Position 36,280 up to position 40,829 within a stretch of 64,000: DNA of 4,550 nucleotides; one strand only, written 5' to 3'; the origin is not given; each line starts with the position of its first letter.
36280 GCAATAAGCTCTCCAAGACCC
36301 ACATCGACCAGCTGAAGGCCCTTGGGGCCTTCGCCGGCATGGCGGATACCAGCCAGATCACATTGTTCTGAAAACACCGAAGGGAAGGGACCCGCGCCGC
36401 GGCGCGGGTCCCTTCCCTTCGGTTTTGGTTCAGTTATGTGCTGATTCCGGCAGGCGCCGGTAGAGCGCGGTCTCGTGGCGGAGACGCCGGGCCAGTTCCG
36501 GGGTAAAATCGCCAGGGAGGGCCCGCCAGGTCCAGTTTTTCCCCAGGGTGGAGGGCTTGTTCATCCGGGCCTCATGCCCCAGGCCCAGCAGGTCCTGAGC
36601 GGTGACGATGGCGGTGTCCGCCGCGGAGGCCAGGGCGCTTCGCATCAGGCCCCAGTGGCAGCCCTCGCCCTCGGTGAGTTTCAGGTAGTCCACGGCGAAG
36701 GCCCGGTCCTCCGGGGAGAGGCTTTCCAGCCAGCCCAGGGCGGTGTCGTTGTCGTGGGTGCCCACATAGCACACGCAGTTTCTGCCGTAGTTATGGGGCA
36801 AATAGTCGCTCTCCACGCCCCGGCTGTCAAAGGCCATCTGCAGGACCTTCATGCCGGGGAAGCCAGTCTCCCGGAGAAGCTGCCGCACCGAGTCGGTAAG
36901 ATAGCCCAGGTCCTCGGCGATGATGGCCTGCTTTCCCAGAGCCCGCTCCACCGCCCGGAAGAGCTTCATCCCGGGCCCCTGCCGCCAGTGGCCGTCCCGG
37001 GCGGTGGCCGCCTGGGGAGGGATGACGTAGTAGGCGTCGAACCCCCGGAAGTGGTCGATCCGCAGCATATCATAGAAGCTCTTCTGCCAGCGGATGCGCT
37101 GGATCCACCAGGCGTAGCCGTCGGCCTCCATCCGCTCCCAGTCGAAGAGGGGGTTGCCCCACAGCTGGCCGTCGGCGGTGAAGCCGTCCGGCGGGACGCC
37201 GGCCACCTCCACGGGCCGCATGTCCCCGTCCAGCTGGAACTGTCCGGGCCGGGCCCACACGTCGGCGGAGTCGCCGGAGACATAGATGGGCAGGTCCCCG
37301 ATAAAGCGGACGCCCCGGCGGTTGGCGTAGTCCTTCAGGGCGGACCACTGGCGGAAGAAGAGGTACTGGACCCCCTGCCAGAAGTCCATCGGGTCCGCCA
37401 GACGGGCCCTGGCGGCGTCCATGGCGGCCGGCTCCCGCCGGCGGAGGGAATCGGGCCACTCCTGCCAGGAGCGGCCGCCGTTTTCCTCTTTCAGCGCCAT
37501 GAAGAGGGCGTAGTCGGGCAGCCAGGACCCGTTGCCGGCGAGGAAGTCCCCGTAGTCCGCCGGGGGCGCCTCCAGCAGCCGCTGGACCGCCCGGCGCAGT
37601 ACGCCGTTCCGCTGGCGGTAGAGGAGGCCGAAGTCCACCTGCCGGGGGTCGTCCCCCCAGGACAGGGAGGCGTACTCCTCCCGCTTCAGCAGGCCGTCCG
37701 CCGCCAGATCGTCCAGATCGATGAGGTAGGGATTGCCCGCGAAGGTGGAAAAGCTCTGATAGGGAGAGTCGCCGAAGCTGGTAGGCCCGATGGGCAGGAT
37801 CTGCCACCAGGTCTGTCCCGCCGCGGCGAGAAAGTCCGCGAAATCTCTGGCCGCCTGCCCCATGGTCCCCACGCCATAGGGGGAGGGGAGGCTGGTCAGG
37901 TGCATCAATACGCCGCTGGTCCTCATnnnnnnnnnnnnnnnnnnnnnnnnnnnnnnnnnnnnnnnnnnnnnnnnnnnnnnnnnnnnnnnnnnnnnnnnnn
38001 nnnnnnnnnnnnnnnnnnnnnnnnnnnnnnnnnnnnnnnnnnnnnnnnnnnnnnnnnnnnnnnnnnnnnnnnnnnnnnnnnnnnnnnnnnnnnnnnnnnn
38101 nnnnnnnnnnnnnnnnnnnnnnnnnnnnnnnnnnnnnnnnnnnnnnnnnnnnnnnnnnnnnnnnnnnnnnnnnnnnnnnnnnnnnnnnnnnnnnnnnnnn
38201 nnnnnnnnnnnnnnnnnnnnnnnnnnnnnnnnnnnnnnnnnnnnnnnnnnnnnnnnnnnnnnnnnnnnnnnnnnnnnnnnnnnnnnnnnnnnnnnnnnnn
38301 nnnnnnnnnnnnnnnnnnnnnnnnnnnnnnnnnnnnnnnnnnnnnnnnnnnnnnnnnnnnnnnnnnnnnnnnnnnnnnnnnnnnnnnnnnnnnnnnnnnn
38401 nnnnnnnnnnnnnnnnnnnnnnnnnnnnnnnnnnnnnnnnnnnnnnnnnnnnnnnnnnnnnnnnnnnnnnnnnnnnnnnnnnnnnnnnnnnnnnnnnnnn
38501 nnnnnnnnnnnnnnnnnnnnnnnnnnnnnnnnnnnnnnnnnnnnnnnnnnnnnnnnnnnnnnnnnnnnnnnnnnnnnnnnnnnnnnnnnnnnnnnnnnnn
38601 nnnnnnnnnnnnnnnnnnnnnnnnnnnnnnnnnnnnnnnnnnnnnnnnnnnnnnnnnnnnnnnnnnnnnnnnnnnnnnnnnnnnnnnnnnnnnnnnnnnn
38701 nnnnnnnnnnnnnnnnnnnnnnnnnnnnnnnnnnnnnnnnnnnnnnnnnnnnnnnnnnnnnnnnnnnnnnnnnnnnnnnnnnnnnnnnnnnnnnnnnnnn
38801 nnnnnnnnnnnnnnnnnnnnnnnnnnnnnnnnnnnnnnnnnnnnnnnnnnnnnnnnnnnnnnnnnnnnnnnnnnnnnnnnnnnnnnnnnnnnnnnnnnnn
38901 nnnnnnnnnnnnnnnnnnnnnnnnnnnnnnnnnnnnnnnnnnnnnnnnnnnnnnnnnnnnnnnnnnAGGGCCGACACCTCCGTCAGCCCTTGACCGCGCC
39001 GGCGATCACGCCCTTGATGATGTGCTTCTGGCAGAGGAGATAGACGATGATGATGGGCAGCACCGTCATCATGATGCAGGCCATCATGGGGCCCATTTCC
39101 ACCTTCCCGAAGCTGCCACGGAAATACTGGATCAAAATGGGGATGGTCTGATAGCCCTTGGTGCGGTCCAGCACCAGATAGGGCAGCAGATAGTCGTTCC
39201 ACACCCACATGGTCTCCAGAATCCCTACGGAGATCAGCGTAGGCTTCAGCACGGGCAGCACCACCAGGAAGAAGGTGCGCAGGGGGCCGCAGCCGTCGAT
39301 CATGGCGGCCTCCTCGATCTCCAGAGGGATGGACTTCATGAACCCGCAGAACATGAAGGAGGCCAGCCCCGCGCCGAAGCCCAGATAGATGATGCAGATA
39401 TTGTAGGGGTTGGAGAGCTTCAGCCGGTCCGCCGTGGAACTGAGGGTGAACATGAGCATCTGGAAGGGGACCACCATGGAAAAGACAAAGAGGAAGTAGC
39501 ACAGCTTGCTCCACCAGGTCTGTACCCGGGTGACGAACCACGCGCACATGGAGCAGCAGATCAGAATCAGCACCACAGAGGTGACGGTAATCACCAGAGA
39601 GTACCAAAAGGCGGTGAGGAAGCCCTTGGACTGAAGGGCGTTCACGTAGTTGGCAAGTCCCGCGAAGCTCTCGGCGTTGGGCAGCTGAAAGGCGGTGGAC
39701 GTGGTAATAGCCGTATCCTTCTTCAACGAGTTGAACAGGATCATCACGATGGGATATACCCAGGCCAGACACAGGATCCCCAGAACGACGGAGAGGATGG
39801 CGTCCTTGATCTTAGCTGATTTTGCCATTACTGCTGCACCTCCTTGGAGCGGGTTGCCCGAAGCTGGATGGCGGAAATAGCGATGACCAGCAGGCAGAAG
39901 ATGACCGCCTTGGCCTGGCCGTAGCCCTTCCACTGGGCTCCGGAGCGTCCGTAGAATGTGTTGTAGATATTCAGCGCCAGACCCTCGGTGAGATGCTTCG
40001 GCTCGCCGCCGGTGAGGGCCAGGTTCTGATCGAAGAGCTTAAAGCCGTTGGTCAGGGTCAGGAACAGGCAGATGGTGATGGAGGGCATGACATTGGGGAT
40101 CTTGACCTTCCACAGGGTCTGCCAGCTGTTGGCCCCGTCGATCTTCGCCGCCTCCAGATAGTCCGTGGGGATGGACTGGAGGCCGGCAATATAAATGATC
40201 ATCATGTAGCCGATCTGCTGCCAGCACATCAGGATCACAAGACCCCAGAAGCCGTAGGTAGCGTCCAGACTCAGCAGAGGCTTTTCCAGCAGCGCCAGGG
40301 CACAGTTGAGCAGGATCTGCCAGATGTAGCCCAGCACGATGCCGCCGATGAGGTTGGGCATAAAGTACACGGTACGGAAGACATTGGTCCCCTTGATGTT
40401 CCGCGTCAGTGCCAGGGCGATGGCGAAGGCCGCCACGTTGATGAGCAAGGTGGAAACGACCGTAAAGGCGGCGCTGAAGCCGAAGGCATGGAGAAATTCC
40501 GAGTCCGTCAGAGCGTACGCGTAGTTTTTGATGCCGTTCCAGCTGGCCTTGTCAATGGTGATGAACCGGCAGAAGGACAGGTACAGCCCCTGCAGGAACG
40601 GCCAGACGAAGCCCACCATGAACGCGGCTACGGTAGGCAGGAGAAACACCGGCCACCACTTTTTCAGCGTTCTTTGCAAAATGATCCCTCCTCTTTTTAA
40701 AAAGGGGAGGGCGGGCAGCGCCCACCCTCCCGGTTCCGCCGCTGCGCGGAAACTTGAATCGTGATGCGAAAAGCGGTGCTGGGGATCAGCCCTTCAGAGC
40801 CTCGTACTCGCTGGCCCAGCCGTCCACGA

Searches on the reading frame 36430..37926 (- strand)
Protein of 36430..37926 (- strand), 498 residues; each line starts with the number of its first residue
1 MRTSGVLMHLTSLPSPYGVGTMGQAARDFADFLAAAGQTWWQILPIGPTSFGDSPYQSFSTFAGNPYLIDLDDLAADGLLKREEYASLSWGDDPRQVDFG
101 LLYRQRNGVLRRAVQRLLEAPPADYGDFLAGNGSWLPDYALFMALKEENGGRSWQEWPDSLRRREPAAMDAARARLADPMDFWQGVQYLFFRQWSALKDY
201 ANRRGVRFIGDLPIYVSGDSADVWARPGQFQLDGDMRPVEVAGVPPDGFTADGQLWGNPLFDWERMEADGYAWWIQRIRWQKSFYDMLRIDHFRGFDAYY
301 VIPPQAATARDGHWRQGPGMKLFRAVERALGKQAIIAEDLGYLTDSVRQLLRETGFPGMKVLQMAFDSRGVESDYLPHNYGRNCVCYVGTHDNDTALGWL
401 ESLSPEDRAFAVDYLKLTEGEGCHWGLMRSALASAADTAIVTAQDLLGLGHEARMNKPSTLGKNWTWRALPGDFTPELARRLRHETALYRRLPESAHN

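Call 8: search_protein_families(library=pfam, proteins=[window:36430-37926:-])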
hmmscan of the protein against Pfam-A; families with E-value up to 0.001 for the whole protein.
window:36430-37926:- (498 aa): 1 family
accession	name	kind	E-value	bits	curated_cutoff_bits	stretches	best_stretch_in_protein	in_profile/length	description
PF02446.23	Glyco_hydro_77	-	9.7e-178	592.2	25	1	8-472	1-462/465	4-alpha-glucanotransferase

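Call 24: search_protein_families(library=ncbifam, proteins=[window:36430-37926:-], max_evalue=0.00001)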
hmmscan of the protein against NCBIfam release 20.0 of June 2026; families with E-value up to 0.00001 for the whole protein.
window:36430-37926:- (498 aa): 9 families
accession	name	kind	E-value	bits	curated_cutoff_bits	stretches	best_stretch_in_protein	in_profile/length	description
NF011080.0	PRK14508.1-3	subfamily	5e-200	665.4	477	1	2-491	5-495/496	4-alpha-glucanotransferase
NF011078.0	PRK14508.1-1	subfamily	3.4e-188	626.5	776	1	2-494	4-499/503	4-alpha-glucanotransferase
NF011083.0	PRK14510.1-2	equivalog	7e-144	480.9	1322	2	122-492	836-1185/1186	bifunctional glycogen debranching protein GlgX/4-alpha-glucanotransferase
NF011079.0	PRK14508.1-2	subfamily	2.1e-143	478.5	555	1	1-469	9-480/506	4-alpha-glucanotransferase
TIGR00217.1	malQ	equivalog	1.4e-98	331.3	205.65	1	2-473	42-569/587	4-alpha-glucanotransferase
NF011081.0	PRK14508.1-4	equivalog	6.2e-88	295.4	556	1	2-469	23-504/529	4-alpha-glucanotransferase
NF011077.0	PRK14507.1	equivalog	3.8e-28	97.5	2148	1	123-401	312-590/1693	malto-oligosyltrehalose synthase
NF011082.0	PRK14510.1-1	equivalog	2.3e-24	84.9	2511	1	122-408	1012-1291/1410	bifunctional glycogen debranching protein GlgX/4-alpha-glucanotransferase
NF008274.0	PRK11052.1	equivalog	6.2e-24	84.6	806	1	123-401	281-559/695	4-alpha-glucanotransferase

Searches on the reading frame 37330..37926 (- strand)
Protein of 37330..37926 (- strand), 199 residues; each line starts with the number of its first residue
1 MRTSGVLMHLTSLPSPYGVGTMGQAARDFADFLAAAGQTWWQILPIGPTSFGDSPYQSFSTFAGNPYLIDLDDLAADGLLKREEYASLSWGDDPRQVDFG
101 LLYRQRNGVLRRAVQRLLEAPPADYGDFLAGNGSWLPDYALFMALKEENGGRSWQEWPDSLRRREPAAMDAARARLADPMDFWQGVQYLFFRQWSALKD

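Call 41: find_homologous_proteins(query=window:37330-37926:-, max_evalue=1e-40)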
Query seq(199 aa) (199 aa): 2140 proteins with E <= 1e-40 among 5971 candidates; the best 120 are listed.
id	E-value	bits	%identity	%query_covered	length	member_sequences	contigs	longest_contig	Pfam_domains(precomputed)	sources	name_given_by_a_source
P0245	1.3e-130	451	100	100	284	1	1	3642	PF02446.24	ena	-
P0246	2.0e-92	327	74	99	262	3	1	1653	PF02446.24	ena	-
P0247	1.2e-84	301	69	99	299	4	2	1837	PF02446.24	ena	-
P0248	2.8e-83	297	66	100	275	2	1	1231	PF02446.24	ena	-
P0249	3.0e-83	297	70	92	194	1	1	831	PF02446.24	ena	-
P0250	2.0e-82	294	69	96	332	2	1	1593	PF02446.24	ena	-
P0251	7.4e-82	292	69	96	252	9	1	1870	PF02446.24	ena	-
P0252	1.9e-81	291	65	99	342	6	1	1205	PF02446.24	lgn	-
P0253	2.9e-81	290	64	99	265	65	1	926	PF02446.24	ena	-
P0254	4.6e-81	290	64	99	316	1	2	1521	PF02446.24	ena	-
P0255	5.6e-81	289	64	99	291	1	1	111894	PF02446.24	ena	-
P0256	1.6e-79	285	67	96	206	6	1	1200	PF02446.24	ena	-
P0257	5.3e-79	283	63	99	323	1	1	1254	PF02446.24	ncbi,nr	ncbi:MAG: 4-alpha-glucanotransferase, partial [Oscillospiraceae bacterium]|nr:4-alpha-glucanotransfe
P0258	6.7e-79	283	63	99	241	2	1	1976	PF02446.24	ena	-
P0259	1.0e-78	282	72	89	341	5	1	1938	PF02446.24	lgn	-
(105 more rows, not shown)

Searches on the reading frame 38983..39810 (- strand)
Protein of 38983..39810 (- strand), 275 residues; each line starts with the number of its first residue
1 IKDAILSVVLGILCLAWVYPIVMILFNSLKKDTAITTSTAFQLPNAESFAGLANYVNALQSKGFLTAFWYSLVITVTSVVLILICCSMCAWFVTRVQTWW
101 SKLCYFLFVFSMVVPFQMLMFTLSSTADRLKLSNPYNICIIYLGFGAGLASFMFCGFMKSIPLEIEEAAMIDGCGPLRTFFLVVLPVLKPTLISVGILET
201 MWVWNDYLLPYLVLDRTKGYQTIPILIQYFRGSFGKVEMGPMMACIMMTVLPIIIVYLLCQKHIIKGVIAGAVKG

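Call 8: search_protein_families(library=pfam, proteins=[window:38983-39810:-])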
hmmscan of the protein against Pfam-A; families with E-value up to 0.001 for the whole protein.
window:38983-39810:- (275 aa): 1 family
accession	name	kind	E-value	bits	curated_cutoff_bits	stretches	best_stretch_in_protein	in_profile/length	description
PF00528.27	BPD_transp_1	-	1.2e-17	64.7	26.4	1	90-263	9-177/184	Binding-protein-dependent transport system inner membrane component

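Call 24: search_protein_families(library=ncbifam, proteins=[window:38983-39810:-], max_evalue=0.00001)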
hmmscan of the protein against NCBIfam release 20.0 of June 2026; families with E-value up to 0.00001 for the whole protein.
window:38983-39810:- (275 aa): 6 families
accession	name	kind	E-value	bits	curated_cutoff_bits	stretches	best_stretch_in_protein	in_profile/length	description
NF040932.1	ABC_arch_GlcU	equivalog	3.4e-29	102.3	340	1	3-270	2-266/272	glucose ABC transporter permease GlcU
NF008231.0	PRK10998.1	equivalog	2.8e-19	69.8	261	1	14-275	24-296/296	maltose ABC transporter permease MalG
NF008210.0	PRK10973.1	equivalog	1.8e-18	67.3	297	1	16-269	22-277/281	sn-glycerol-3-phosphate ABC transporter permease UgpE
TIGR01581.1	Mo_ABC_porter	hypoth_equivalog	2.4e-08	33.7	210.3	1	52-250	7-218/225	ABC transporter permease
NF007852.0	PRK10561.1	equivalog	3.7e-08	33.6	335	1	153-256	176-280/295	sn-glycerol-3-phosphate ABC transporter permease UgpA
NF011624.0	PRK15050.1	equivalog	1.5e-06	27.6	247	0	159-253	185-273/297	2-aminoethylphosphonate ABC transporter permease subunit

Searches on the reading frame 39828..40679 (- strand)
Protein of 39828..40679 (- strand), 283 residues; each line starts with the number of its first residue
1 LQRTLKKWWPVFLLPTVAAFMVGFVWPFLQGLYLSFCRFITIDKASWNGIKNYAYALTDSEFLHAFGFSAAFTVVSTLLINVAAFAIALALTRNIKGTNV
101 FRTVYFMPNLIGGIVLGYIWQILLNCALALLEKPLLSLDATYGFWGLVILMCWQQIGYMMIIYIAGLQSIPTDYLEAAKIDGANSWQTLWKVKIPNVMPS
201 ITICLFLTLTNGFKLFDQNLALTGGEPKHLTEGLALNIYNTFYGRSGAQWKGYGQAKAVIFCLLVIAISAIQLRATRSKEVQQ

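Call 8: search_protein_families(library=pfam, proteins=[window:39828-40679:-])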
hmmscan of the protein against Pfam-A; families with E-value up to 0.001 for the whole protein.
window:39828-40679:- (283 aa): 1 family
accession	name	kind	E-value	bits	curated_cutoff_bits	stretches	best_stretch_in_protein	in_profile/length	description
PF00528.27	BPD_transp_1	-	2.5e-21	76.7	26.4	1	85-272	4-175/184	Binding-protein-dependent transport system inner membrane component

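Call 24: search_protein_families(library=ncbifam, proteins=[window:39828-40679:-], max_evalue=0.00001)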
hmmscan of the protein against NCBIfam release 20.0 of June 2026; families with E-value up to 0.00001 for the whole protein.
window:39828-40679:- (283 aa): 19 families
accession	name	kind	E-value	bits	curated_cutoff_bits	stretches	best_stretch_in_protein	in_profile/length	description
NF007852.0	PRK10561.1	equivalog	2.1e-21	77.1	335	1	7-279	11-291/295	sn-glycerol-3-phosphate ABC transporter permease UgpA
NF040931.1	ABC_arch_GlcT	equivalog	2.7e-18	66.6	360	1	19-269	7-262/278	glucose ABC transporter permease GlcT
TIGR03262.1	PhnU2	equivalog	7.2e-16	57.9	593.25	1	31-246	21-230/546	putative 2-aminoethylphosphonate ABC transporter permease subunit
NF008232.0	PRK10999.1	equivalog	4.2e-14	52.2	392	1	47-279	264-518/520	maltose ABC transporter permease MalF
TIGR00969.1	3a0106s02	subfamily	4.1e-13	49.4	240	1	44-212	41-211/272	sulfate ABC transporter permease subunit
TIGR02141.1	modB_ABC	equivalog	2.4e-12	46.9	182.6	1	71-273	5-199/208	molybdate ABC transporter permease subunit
TIGR01581.1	Mo_ABC_porter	hypoth_equivalog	5.9e-12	45.6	210.3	1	52-242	9-200/225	ABC transporter permease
TIGR02140.1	permease_CysW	equivalog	2.8e-10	40.1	329.1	1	41-264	24-246/261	sulfate ABC transporter permease subunit CysW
NF007047.0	PRK09500.1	equivalog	6.6e-08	32.5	326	1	46-210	38-194/257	spermidine/putrescine ABC transporter permease PotC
TIGR02139.1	permease_CysT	equivalog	1.3e-07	31.5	246.1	1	41-238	27-225/265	sulfate ABC transporter permease subunit CysT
NF043074.1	MMSYN1_0196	equivalog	1.4e-07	31.1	350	1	2-213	4-207/277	spermidine/putrescine ABC transporter permease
NF040932.1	ABC_arch_GlcU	equivalog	2.9e-07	30.4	340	1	73-243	73-231/272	glucose ABC transporter permease GlcU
NF040839.1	tungstate_WtpB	equivalog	6.5e-07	29.2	340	1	49-212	29-193/251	tungstate ABC transporter permease WtpB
NF008208.0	PRK10971.1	equivalog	1.7e-06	27.7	415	1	51-223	45-219/277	sulfate/thiosulfate ABC transporter permease CysT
NF006939.0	PRK09421.1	equivalog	3.4e-06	26.6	262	1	63-271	9-212/230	molybdate ABC transporter permease subunit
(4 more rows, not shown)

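Call 34: find_encoding_contigs(protein=window:39828-40679:-, flank=2500, max_places=10)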
Protein window:39828-40679:- (283 aa): 23 contigs read that carry it; 7 places shown.
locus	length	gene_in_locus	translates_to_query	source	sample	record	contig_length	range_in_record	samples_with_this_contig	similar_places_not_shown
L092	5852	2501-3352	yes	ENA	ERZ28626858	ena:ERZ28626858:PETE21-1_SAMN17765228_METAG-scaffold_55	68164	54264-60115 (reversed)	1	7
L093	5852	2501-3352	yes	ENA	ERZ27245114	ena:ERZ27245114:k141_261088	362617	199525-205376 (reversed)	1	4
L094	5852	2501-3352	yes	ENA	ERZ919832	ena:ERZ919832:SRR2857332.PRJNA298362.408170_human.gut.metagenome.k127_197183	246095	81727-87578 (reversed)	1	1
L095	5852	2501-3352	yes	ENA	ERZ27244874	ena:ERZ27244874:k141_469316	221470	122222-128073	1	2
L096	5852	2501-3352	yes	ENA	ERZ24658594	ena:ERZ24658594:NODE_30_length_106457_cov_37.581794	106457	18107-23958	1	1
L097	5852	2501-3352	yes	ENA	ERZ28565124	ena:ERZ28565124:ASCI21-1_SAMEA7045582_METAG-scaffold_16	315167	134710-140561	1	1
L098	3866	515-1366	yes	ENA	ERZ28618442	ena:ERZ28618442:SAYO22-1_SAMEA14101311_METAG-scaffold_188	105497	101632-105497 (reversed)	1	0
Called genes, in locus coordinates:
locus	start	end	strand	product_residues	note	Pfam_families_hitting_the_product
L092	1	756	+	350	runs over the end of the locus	PF01547:SBP_bac_1, PF13416:SBP_bac_8, PF13531:SBP_bac_11, PF13343:SBP_bac_6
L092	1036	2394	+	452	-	PF13416:SBP_bac_8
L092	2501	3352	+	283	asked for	PF00528:BPD_transp_1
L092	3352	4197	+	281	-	PF00528:BPD_transp_1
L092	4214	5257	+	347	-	PF00356:LacI, PF00532:Peripla_BP_1, PF13407:Peripla_BP_4 (weak), PF13377:Peripla_BP_3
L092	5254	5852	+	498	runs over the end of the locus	PF02446:Glyco_hydro_77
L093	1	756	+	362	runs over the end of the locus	PF02030:Lipoprotein_8 (weak), PF01547:SBP_bac_1, PF13416:SBP_bac_8, PF13531:SBP_bac_11, PF13343:SBP_bac_6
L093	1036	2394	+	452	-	PF13416:SBP_bac_8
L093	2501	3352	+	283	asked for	PF00528:BPD_transp_1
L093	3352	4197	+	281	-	PF00528:BPD_transp_1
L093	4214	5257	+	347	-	PF00356:LacI, PF00532:Peripla_BP_1, PF13407:Peripla_BP_4 (weak), PF13377:Peripla_BP_3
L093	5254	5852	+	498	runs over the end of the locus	PF02446:Glyco_hydro_77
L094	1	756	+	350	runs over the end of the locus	PF01547:SBP_bac_1, PF13416:SBP_bac_8, PF13531:SBP_bac_11, PF13343:SBP_bac_6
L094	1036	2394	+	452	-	PF13416:SBP_bac_8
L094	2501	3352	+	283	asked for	PF00528:BPD_transp_1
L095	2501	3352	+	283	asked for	PF00528:BPD_transp_1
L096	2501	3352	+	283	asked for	PF00528:BPD_transp_1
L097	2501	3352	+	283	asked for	PF00528:BPD_transp_1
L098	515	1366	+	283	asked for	PF00528:BPD_transp_1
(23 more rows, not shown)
